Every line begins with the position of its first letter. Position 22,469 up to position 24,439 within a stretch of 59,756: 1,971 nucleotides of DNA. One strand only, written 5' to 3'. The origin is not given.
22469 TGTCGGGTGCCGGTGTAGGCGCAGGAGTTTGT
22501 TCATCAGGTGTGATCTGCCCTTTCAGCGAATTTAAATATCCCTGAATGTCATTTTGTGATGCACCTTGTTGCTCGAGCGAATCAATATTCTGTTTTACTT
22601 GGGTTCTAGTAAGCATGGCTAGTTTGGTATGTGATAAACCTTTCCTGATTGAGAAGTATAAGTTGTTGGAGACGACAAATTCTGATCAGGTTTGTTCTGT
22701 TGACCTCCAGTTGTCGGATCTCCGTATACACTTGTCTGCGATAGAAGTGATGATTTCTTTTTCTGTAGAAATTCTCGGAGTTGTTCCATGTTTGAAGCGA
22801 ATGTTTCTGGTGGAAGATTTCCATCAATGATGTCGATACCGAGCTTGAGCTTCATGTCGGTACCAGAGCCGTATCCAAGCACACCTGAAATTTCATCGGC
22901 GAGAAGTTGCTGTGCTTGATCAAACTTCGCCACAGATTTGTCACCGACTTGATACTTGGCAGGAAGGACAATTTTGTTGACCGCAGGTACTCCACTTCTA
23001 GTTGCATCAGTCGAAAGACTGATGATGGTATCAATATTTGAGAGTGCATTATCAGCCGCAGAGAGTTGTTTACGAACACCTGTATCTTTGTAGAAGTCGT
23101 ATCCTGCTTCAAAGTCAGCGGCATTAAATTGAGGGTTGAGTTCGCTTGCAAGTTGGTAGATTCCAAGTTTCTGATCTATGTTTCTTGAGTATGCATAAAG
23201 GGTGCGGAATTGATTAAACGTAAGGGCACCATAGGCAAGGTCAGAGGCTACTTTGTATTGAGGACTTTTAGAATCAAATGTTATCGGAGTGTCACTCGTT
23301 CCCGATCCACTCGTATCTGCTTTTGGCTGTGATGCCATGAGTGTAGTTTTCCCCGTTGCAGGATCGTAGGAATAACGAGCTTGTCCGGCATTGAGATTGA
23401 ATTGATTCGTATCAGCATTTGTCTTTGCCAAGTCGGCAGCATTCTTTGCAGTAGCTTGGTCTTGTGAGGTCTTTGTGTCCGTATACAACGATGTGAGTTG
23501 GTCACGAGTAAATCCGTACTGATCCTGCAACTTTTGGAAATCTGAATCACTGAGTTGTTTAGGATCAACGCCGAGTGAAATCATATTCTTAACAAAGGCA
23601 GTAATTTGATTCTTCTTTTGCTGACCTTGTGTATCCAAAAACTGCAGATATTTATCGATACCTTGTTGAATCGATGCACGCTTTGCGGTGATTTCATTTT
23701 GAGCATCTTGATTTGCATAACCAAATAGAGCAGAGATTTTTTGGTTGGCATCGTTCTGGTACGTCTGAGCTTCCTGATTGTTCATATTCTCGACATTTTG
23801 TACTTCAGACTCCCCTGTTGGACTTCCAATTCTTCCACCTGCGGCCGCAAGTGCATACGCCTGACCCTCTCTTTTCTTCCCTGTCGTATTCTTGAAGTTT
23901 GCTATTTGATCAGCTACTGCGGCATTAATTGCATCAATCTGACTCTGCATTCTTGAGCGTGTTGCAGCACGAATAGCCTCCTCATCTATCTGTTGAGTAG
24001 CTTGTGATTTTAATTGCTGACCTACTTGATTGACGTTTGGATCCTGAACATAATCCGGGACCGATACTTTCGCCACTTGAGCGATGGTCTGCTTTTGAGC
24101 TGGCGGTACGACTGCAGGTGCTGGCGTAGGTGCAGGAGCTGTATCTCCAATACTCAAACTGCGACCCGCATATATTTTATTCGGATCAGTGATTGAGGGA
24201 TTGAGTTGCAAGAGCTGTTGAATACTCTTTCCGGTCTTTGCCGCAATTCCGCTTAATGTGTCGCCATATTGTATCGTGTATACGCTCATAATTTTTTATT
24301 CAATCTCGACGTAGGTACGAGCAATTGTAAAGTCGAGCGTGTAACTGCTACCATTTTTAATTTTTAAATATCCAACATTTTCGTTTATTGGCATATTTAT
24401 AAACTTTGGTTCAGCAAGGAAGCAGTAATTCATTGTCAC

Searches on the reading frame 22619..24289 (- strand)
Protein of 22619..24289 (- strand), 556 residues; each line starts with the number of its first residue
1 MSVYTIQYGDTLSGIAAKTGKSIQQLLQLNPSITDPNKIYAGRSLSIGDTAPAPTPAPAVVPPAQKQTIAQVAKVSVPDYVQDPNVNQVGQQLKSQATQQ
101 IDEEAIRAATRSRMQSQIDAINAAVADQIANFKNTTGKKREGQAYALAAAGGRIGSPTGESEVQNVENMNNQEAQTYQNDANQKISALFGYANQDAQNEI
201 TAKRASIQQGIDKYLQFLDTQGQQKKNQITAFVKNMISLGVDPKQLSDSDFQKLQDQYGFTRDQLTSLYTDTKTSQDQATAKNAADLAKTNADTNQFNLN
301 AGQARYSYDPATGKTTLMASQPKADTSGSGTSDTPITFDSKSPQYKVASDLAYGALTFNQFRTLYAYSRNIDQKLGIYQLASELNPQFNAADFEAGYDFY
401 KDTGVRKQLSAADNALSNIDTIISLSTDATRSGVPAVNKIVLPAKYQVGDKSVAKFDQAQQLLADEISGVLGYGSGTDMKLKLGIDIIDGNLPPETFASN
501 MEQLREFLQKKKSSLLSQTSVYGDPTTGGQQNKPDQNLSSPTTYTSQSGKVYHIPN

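Call 79: search_protein_families(library=pfam, proteins=[window:22619-24289:-], max_evalue=0.001)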
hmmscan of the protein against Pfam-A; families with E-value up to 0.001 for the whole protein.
window:22619-24289:- (556 aa): 1 family
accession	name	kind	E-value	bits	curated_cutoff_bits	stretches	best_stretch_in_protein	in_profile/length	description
PF01476.26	LysM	-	8.1e-12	45.3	20.9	1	4-47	1-42/43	LysM domain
